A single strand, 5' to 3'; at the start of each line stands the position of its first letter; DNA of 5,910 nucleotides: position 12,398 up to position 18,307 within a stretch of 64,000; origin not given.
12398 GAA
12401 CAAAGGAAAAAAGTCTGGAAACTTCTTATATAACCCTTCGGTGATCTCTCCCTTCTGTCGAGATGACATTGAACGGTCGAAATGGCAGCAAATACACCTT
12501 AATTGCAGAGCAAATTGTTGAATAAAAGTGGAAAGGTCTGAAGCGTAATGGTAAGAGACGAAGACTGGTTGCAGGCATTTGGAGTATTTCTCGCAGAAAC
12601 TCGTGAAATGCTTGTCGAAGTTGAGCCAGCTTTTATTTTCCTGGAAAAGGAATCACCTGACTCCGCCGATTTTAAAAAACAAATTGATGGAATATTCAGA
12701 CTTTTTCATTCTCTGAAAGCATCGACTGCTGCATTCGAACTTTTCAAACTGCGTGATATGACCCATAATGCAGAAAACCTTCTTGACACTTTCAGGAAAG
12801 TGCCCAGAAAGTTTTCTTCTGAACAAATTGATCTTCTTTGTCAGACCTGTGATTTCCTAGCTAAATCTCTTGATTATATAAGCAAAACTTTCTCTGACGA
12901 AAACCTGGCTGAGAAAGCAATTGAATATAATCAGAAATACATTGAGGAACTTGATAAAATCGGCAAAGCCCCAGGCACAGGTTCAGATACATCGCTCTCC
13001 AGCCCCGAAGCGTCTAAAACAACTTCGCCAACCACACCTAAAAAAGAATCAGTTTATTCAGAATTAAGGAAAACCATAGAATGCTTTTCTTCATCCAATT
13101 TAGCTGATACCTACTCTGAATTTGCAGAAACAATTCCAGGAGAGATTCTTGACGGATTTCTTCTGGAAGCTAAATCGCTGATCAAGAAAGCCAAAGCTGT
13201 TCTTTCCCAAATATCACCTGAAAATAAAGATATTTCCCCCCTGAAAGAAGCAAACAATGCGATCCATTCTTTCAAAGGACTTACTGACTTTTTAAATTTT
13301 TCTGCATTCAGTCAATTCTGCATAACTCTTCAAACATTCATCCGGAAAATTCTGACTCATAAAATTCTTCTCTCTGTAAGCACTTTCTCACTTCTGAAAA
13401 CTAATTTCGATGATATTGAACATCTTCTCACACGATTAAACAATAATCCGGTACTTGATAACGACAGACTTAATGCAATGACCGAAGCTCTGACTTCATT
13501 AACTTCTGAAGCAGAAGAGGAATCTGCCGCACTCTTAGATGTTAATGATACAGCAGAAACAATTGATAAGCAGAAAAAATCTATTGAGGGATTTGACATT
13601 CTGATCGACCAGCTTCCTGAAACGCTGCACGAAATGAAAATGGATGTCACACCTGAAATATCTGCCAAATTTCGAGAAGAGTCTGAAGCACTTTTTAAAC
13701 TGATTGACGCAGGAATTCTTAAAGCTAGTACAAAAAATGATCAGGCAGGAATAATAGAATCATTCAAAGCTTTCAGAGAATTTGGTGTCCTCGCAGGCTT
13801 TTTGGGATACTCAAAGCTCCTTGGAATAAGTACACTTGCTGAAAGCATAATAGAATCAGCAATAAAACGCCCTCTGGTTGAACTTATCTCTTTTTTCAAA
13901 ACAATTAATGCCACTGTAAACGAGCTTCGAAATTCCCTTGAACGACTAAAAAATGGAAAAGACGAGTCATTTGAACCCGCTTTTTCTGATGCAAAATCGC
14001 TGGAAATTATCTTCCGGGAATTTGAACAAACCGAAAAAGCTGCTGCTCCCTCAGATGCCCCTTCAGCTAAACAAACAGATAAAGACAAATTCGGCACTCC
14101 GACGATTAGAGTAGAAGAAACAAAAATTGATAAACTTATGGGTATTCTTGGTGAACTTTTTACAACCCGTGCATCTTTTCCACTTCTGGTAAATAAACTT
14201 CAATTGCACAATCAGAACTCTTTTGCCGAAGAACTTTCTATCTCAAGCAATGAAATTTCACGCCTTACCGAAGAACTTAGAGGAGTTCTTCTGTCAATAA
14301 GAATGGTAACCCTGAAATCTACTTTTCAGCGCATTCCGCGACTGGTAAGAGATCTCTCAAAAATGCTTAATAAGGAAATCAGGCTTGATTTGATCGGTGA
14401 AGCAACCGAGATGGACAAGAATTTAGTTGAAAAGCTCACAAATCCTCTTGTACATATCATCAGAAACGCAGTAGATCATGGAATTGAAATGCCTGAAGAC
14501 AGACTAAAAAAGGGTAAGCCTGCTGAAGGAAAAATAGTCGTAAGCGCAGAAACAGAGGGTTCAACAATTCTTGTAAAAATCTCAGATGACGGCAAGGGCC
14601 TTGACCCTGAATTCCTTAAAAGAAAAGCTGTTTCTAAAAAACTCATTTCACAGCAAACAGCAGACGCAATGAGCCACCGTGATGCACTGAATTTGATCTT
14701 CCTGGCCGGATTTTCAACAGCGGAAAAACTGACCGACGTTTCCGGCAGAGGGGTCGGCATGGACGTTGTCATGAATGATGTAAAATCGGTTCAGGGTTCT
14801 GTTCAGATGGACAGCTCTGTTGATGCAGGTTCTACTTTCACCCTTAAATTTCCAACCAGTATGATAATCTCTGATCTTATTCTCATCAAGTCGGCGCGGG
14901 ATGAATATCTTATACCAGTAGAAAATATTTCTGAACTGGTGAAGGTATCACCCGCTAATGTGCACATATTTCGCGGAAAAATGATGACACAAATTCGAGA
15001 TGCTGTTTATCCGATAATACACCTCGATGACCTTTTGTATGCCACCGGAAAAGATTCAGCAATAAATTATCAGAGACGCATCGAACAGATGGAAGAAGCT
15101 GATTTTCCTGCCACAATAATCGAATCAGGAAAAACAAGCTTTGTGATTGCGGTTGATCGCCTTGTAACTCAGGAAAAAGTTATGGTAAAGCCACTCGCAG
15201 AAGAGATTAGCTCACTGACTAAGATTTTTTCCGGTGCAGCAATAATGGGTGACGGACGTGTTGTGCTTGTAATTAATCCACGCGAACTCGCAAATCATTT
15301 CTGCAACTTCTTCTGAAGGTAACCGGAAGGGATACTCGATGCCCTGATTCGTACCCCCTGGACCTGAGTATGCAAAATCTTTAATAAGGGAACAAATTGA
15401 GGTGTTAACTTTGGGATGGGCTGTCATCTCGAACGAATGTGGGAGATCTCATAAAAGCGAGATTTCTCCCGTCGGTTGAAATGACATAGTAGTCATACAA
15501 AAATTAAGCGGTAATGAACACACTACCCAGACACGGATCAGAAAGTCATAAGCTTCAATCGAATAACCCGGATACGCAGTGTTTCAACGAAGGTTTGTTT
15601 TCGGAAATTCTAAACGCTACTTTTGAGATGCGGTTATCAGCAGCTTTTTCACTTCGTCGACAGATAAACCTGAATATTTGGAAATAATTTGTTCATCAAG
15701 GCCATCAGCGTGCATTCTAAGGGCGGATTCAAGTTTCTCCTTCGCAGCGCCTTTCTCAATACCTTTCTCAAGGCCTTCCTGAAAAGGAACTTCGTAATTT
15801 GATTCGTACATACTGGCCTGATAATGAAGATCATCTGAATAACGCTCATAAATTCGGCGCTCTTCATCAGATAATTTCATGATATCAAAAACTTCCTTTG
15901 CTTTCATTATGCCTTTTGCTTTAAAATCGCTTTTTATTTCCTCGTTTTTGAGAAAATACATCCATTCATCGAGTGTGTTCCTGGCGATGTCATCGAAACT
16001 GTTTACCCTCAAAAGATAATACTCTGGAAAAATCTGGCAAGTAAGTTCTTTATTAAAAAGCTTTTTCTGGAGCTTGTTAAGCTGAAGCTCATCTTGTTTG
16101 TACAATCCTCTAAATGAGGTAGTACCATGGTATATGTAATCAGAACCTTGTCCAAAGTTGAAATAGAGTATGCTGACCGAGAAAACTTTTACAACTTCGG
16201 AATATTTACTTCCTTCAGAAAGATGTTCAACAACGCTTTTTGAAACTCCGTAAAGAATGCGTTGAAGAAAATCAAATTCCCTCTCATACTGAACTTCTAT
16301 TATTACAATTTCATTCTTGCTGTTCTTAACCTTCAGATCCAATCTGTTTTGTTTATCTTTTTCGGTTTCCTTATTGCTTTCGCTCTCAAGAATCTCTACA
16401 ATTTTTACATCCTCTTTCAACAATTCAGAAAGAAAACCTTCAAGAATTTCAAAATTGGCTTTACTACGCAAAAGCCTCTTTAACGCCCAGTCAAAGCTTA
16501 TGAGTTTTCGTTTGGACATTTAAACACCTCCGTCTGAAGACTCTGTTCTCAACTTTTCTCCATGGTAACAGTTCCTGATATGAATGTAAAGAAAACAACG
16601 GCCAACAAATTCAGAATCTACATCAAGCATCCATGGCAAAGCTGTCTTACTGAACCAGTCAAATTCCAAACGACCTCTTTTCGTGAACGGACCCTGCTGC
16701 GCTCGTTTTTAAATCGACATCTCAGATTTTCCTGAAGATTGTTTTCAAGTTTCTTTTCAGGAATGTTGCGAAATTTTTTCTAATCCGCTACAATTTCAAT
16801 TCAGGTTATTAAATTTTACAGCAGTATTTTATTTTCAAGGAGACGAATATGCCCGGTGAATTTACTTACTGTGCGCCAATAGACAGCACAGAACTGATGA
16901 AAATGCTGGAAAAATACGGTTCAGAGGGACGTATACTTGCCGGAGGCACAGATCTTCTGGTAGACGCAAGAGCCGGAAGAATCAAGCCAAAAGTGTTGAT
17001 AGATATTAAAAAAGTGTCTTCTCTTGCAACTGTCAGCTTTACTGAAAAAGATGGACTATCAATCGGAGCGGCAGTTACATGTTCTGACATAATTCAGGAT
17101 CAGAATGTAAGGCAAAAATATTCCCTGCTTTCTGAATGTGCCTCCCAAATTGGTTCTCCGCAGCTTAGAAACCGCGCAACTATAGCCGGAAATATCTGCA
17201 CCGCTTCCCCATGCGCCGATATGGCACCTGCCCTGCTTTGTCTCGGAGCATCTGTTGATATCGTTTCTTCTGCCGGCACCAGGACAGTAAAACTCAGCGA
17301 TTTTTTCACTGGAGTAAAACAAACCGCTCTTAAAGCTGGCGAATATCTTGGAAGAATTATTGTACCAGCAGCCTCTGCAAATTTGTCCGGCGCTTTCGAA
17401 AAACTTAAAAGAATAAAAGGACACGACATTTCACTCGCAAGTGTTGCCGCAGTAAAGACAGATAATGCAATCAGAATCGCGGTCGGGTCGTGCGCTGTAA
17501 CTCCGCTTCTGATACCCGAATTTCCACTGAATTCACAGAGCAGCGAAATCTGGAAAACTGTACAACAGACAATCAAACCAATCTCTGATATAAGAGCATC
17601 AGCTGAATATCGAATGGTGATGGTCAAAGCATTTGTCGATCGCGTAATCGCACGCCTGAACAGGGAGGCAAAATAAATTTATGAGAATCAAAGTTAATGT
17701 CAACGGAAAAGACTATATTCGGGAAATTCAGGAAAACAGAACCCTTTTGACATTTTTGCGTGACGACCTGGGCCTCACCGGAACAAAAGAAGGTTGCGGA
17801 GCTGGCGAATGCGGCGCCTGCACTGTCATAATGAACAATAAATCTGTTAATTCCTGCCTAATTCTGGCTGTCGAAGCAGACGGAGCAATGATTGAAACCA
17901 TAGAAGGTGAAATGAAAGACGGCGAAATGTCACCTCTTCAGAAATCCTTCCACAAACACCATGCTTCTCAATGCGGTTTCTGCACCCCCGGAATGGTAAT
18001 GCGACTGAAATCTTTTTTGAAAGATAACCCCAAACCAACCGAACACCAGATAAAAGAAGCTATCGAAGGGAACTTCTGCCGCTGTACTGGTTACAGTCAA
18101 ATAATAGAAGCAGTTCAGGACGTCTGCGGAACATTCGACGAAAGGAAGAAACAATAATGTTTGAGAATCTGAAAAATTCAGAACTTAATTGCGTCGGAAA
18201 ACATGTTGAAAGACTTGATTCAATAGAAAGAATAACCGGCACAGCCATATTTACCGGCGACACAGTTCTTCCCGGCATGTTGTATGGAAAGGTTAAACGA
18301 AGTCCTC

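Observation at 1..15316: KaiC-KaiB timer embedded between two divergent Che-like phosphorelay operons, with no receptor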

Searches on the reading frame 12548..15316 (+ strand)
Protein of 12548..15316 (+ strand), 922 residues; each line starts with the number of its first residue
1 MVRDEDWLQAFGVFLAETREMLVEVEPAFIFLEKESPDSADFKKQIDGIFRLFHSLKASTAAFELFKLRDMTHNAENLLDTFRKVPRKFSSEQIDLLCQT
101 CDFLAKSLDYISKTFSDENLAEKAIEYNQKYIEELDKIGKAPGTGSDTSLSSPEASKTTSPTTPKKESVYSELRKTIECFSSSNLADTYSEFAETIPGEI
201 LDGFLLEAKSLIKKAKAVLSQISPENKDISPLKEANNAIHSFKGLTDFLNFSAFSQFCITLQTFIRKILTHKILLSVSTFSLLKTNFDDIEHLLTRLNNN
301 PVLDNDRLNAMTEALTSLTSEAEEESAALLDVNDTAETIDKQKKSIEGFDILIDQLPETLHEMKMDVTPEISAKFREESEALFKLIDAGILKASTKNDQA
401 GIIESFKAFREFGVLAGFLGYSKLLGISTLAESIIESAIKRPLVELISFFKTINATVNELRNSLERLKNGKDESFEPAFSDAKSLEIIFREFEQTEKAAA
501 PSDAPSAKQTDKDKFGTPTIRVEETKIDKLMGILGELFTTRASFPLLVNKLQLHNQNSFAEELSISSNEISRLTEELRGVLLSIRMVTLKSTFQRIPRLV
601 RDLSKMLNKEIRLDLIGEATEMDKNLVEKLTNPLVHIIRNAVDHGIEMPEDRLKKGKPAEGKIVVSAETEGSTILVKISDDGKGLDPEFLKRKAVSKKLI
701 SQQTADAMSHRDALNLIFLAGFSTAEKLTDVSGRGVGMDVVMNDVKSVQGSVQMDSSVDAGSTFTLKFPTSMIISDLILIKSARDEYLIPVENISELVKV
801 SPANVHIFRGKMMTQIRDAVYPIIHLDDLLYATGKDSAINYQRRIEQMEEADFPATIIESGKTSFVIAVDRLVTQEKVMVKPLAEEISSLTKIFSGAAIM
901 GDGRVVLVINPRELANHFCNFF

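Call 4: search_protein_families(library=pfam, proteins=[window:12548-15316:+], max_evalue=0.01)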
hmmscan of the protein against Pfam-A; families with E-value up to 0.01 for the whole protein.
window:12548-15316:+ (922 aa): 4 families
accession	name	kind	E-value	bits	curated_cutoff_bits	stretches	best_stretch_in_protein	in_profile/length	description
PF01584.24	CheW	-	2.6e-15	56.7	23.5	1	777-917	2-136/138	CheW-like domain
PF02518.31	HATPase_c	-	8.5e-15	55.6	26.4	1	633-770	5-109/111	Histidine kinase-, DNA gyrase B-, and HSP90-like ATPase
PF01627.28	Hpt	-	6.1e-13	49.3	24.6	1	11-100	3-77/84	Hpt domain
PF02895.20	H-kinase_dim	-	1.7e-10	41.6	23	1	519-583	3-67/68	Signal transducing histidine kinase, homodimeric domain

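Call 11: search_protein_families(library=ncbifam, proteins=[window:12548-15316:+], max_evalue=0.01)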
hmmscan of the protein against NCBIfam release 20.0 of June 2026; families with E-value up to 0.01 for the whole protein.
window:12548-15316:+ (922 aa): 16 families
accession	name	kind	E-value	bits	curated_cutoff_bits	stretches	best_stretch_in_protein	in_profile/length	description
NF041336.1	CheA_Halo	equivalog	5.2e-108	362.4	950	2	494-910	267-662/666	chemotaxis protein CheA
NF007835.0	PRK10547.1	equivalog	5e-91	306.3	793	2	493-911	254-653/670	chemotaxis protein CheA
NF046044.1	PnpS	equivalog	2.1e-08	33.6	400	1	731-769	352-390/390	two-component system histidine kinase PnpS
NF008298.1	PRK11086.1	subfamily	5e-07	28.5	520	1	712-770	472-525/529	DcuS/MalK family sensor histidine kinase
NF047874.1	MASE3_PAS_HK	subfamily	1.3e-06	27.5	560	1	730-782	585-637/655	MASE3 domain-containing sensor histidine kinase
NF008468.0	PRK11360.1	equivalog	2.7e-06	26.1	646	0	729-771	567-609/616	two-component system sensor histidine kinase AtoS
TIGR02916.1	PEP_his_kin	equivalog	2.8e-05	22.9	300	0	628-693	578-631/679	XrtA/PEP-CTERM system histidine kinase PrsK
TIGR02966.1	phoR_proteo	equivalog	0.00011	21.3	334.2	0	586-692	188-280/333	phosphate regulon sensor histidine kinase PhoR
NF007688.0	PRK10364.1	equivalog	0.00023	20.1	479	0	712-771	398-452/460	two-component system sensor histidine kinase ZraS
NF010411.0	PRK13837.1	equivalog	0.00085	17.4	647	1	712-771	622-676/828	two-component system VirA-like sensor kinase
NF041735.1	hist_kin_RppB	equivalog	0.00088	18.2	400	0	732-769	401-438/438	two-component system sensor histidine kinase RppB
NF041947.1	LuxQ_Vibrio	equivalog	0.0015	16.5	1200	1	730-775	656-701/843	quorum-sensing autoinducer 2 sensor kinase/phosphatase LuxQ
NF007898.0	PRK10604.1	equivalog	0.002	17.4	478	0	732-774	385-427/433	two-component system sensor histidine kinase RstB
NF041210.1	his_kin_PieS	equivalog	0.0022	17.1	850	0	729-770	429-470/474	two component system sensor histidine kinase PieS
NF040691.1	MtrAB_MtrB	equivalog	0.003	16.6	450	0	569-688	330-433/507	MtrAB system histidine kinase MtrB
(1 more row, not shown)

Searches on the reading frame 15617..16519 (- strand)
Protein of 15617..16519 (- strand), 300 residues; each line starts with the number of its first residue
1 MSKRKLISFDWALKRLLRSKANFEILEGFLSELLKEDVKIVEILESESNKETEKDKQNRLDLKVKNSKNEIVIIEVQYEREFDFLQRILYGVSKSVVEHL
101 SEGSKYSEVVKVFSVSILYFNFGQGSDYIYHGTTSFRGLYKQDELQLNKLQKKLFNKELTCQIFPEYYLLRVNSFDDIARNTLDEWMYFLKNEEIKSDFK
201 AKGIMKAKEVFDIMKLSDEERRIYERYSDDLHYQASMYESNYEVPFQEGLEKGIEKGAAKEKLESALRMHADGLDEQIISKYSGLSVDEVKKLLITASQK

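Call 4: search_protein_families(library=pfam, proteins=[window:15617-16519:-], max_evalue=0.01)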
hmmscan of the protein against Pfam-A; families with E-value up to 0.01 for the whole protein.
window:15617-16519:- (300 aa): 1 family
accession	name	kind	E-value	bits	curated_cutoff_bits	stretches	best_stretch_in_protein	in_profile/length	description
PF12784.13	PDDEXK_2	-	3.3e-28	99.4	27.4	1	9-228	3-216/229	PD-(D/E)XK nuclease family transposase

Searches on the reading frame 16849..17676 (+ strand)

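Call 4: search_protein_families(library=pfam, proteins=[window:16849-17676:+], max_evalue=0.01)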
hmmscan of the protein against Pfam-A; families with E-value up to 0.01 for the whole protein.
window:16849-17676:+ (275 aa): 2 families
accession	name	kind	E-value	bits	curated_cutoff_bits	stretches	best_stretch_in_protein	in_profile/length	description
PF00941.27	FAD_binding_5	-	1.1e-49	169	27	1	4-174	2-169/170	FAD binding domain in molybdopterin dehydrogenase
PF03450.22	CO_deh_flav_C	-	7.3e-09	36.1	25.5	1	182-268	2-100/102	CO dehydrogenase flavoprotein C-terminal domain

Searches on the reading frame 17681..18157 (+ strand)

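Call 4: search_protein_families(library=pfam, proteins=[window:17681-18157:+], max_evalue=0.01)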
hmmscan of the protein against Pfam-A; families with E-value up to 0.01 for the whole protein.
window:17681-18157:+ (158 aa): 2 families
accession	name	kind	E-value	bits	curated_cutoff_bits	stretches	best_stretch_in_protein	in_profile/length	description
PF01799.25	Fer2_2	-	3.8e-31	107.5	30.3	1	73-146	1-75/75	[2Fe-2S] binding domain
PF00111.32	Fer2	-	3.8e-09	36.8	21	1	5-63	1-56/77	2Fe-2S iron-sulfur cluster binding domain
